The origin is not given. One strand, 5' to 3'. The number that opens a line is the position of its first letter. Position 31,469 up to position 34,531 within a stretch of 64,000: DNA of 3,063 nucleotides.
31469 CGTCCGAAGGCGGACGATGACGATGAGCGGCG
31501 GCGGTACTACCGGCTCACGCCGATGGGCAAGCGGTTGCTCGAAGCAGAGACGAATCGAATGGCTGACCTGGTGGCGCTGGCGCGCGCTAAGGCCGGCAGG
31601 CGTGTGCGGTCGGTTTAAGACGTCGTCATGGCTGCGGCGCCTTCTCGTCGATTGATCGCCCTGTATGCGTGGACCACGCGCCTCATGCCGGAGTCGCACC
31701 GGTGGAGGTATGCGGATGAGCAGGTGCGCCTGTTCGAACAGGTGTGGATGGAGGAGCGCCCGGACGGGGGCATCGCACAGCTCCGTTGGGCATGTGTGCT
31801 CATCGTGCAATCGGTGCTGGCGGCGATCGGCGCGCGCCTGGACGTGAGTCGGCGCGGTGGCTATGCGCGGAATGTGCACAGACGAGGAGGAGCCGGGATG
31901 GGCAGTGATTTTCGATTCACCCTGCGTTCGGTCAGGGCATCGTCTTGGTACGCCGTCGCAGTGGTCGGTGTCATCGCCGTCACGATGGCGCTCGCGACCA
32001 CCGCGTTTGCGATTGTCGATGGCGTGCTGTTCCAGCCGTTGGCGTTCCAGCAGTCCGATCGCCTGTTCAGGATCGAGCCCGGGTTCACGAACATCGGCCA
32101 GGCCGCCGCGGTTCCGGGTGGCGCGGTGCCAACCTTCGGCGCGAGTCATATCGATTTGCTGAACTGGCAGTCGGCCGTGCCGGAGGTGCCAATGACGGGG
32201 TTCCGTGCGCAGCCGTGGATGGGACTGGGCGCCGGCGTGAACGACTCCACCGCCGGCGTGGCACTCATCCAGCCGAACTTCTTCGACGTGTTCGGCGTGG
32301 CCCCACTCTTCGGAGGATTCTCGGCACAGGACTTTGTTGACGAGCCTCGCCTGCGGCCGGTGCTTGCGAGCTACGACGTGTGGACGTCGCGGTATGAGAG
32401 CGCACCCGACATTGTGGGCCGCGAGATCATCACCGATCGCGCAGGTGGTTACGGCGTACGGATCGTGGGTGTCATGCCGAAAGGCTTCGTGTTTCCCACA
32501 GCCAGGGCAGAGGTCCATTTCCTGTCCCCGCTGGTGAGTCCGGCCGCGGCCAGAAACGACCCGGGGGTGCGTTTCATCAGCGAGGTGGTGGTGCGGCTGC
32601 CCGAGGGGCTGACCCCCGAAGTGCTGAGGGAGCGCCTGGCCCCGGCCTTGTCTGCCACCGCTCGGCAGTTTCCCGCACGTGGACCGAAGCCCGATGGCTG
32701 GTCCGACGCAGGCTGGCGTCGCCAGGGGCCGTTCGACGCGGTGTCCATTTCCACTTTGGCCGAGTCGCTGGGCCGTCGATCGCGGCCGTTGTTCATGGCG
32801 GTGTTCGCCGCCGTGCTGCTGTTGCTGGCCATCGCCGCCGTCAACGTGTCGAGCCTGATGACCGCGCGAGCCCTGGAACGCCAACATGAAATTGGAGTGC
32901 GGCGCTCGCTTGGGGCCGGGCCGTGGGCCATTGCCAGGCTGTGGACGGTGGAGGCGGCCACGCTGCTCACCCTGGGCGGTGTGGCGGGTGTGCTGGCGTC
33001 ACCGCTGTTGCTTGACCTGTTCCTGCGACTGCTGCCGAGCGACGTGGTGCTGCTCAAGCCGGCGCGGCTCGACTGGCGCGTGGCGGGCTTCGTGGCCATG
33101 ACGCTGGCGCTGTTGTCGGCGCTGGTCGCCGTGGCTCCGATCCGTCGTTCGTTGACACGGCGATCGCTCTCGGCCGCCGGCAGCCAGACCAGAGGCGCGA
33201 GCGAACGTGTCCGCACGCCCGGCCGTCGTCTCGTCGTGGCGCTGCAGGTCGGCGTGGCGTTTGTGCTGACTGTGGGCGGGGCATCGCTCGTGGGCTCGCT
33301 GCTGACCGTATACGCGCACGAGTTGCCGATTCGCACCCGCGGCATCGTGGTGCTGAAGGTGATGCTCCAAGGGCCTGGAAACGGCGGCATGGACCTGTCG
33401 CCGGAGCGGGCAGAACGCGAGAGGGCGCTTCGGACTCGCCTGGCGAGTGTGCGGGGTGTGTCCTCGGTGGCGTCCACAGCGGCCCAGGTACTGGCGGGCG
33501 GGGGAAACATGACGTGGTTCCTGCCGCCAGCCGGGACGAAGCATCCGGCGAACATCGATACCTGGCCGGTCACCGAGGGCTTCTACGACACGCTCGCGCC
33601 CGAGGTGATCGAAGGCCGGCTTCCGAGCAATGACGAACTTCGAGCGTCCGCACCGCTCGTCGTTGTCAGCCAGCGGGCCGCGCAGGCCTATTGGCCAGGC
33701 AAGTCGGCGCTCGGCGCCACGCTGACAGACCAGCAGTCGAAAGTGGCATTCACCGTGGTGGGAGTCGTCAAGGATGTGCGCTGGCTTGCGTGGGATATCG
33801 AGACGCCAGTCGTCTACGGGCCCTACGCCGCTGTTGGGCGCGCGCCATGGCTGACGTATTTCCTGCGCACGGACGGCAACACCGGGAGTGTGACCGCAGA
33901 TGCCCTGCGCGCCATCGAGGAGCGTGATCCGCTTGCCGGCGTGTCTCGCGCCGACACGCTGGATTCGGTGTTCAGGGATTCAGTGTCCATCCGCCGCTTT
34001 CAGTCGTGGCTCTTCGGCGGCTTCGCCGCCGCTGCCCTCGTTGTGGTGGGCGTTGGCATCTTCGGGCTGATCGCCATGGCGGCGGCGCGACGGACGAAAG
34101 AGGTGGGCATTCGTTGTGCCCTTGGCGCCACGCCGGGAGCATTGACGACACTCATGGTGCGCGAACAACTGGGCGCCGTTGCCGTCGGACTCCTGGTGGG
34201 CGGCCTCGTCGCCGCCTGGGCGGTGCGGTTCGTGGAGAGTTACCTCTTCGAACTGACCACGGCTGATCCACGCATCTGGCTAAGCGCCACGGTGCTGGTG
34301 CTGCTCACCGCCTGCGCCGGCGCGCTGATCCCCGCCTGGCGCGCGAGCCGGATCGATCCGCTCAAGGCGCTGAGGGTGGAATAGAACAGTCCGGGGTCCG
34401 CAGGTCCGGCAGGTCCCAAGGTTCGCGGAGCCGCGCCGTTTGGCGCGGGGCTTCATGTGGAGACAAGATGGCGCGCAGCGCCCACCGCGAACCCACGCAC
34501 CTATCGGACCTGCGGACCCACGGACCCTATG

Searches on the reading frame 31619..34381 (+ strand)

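Call 87: search_protein_families(library=pfam, proteins=[window:31619-34381:+], max_evalue=1e-8)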
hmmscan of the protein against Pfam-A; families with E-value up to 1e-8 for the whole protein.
window:31619-34381:+ (921 aa): 2 families
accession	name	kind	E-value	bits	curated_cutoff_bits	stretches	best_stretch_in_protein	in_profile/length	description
PF12704.14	MacB_PCD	-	1.1e-22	81.8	27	2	118-341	7-205/207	MacB-like periplasmic core domain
PF02687.27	FtsX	-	1.2e-21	77.5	25.5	2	802-914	3-120/120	FtsX-like permease C-terminal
